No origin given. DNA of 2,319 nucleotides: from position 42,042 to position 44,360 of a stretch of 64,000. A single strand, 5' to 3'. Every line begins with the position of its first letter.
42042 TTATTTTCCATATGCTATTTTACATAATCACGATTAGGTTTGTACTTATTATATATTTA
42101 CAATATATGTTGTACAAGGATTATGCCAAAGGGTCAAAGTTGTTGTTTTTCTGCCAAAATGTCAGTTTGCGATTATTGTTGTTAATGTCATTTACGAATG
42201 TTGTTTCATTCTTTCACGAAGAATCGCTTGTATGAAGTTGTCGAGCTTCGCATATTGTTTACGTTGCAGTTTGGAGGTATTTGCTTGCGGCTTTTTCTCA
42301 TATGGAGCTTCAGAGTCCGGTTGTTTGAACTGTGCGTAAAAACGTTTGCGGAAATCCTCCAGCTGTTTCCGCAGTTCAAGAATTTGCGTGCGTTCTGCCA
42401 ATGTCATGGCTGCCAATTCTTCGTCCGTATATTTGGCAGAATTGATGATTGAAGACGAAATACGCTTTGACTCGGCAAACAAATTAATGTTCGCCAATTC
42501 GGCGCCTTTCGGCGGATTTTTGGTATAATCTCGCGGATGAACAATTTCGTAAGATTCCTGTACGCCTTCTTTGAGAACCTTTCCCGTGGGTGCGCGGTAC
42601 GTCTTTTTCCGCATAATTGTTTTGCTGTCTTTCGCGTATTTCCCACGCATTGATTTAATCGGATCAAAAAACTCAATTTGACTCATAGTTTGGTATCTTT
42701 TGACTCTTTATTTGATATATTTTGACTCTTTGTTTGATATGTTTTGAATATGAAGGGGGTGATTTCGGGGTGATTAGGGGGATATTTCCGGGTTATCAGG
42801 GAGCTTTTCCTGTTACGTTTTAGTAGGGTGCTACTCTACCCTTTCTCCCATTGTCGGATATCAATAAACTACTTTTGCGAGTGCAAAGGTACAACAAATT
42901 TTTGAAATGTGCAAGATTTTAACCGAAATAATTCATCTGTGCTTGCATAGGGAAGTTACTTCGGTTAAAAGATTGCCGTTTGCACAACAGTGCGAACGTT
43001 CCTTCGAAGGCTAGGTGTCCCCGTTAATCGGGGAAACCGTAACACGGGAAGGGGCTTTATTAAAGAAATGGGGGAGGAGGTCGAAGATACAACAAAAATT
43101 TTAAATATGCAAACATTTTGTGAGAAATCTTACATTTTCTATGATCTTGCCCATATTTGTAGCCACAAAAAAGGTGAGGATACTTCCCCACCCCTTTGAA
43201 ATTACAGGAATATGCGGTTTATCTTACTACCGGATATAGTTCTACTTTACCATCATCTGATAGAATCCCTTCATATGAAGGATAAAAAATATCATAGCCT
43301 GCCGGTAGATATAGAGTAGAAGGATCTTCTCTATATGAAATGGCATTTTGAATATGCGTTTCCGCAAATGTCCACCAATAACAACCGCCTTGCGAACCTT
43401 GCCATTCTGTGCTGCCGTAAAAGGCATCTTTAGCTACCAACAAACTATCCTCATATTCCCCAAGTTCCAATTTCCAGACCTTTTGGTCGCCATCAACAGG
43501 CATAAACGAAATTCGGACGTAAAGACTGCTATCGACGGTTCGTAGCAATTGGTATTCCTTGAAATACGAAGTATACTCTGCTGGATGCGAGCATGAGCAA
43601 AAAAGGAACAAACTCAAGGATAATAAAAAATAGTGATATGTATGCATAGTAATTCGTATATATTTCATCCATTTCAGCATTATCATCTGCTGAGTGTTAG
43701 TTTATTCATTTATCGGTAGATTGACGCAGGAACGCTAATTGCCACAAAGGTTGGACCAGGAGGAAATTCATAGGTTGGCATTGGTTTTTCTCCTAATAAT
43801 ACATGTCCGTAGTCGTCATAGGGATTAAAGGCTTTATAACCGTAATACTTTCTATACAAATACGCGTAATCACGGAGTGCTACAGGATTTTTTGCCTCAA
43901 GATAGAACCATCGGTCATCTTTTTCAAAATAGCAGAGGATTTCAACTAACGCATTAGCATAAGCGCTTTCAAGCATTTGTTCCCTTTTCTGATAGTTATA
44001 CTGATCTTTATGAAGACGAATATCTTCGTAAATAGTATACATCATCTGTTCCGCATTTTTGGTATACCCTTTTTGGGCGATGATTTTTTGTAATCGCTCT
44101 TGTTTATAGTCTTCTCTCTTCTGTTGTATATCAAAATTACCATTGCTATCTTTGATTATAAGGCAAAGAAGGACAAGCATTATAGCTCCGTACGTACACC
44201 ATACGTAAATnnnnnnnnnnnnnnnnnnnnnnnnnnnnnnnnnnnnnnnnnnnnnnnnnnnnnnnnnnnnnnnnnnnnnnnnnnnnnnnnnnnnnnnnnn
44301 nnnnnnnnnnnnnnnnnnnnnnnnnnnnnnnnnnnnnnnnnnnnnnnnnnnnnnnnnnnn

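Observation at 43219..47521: TerY-P-type phosphorylation triad extended to a five-gene operon with a two-TM protein and a lipoprotein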

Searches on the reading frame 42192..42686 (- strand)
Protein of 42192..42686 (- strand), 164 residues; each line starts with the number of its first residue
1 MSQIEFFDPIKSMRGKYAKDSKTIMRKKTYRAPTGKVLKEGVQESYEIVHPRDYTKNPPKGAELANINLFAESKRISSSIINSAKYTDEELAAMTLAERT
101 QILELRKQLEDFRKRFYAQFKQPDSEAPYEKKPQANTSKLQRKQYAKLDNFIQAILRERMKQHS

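Call 3: search_protein_families(library=pfam, proteins=[window:42192-42686:-], max_evalue=0.01)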
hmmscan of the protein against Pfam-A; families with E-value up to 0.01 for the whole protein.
window:42192-42686:- (164 aa): 0 families

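Call 4: search_protein_families(library=padloc, proteins=[window:42192-42686:-], max_evalue=0.01)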
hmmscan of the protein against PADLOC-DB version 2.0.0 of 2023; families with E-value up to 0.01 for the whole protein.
window:42192-42686:- (164 aa): 0 families

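Call 5: search_protein_families(library=ncbifam, proteins=[window:42192-42686:-], max_evalue=0.1)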
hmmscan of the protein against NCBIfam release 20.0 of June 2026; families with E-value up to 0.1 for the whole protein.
window:42192-42686:- (164 aa): 1 family
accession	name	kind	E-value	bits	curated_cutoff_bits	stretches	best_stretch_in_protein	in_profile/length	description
NF009725.0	PRK13252.1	equivalog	0.053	11.9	593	1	55-124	26-93/488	betaine-aldehyde dehydrogenase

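Call 41: search_protein_families(library=phrogs, proteins=[window:42192-42686:-], max_evalue=0.01)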
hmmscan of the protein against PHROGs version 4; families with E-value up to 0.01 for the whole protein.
window:42192-42686:- (164 aa): 0 families

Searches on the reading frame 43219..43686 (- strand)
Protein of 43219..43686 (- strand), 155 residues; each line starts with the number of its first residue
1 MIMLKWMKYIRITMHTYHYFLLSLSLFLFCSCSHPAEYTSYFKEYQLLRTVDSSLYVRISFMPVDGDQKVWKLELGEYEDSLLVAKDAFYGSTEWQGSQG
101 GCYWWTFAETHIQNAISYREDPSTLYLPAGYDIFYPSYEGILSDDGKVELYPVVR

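Call 3: search_protein_families(library=pfam, proteins=[window:43219-43686:-], max_evalue=0.01)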
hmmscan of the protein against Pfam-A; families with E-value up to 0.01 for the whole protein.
window:43219-43686:- (155 aa): 0 families

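Call 4: search_protein_families(library=padloc, proteins=[window:43219-43686:-], max_evalue=0.01)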
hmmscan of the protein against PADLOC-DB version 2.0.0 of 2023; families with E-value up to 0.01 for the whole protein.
window:43219-43686:- (155 aa): 0 families

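Call 5: search_protein_families(library=ncbifam, proteins=[window:43219-43686:-], max_evalue=0.1)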
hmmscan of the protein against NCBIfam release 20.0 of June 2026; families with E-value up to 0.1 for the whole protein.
window:43219-43686:- (155 aa): 0 families

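Call 6: search_protein_families(library=padloc, proteins=[window:43219-43686:-], max_evalue=10)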
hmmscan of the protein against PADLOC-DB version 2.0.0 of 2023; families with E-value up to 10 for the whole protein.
window:43219-43686:- (155 aa): 0 families

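Call 15: find_homologous_proteins(query=window:43219-43686:-)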
Query window:43219-43686:- (155 aa): 5 proteins with E <= 0.001 among 25 candidates.
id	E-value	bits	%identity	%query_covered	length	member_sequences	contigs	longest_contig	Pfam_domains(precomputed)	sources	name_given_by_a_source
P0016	1.3e-84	300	85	100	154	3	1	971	-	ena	-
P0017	4.1e-57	211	83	70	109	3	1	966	-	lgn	-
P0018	3.8e-48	182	59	90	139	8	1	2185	-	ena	-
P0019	1.5e-46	176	60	90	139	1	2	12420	-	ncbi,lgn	-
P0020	1.8e-45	173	82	61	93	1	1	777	-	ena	-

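Call 16: find_encoding_contigs(protein=P0019, flank=10000, max_places=3)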
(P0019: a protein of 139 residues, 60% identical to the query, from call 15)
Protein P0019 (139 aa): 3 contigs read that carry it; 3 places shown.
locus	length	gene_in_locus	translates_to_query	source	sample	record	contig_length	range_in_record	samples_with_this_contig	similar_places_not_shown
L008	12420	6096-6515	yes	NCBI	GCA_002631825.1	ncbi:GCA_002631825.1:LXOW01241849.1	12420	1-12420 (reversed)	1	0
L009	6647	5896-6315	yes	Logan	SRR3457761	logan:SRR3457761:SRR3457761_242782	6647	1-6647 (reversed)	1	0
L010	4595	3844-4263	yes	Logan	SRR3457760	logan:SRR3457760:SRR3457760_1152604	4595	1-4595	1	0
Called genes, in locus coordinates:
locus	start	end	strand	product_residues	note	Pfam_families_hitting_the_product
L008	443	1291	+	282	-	PF01636:APH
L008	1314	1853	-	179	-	-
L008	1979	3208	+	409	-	PF00069:Pkinase, PF07714:PK_Tyr_Ser-Thr, PF01163:RIO1 (weak), PF01636:APH (faint), PF03109:ABC1 (weak)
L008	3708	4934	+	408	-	-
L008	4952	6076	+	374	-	PF02493:MORN (weak)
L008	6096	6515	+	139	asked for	-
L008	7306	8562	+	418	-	PF13148:DUF3987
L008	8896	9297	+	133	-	-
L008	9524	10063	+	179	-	-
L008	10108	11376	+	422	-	-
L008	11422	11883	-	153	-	PF00293:NUDIX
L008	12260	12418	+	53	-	?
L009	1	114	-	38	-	?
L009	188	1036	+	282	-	PF01636:APH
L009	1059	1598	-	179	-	-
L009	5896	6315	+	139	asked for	-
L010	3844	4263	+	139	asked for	-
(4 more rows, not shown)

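Call 41: search_protein_families(library=phrogs, proteins=[window:43219-43686:-], max_evalue=0.01)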
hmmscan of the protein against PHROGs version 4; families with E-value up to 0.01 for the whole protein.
window:43219-43686:- (155 aa): 0 families

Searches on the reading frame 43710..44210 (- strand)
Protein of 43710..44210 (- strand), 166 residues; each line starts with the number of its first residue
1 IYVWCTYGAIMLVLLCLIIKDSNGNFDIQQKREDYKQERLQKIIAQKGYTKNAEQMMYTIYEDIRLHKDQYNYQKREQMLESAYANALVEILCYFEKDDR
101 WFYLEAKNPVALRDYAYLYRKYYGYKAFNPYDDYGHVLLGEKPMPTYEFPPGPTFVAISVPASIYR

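Call 65: search_protein_families(library=pfam, proteins=[window:43710-44210:-], max_evalue=10)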
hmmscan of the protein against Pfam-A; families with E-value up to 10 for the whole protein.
window:43710-44210:- (166 aa): 1 family
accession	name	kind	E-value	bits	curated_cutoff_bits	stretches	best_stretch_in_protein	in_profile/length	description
PF04995.19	CcmD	-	0.5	10.9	25.6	1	2-19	6-23/44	Heme exporter protein D (CcmD)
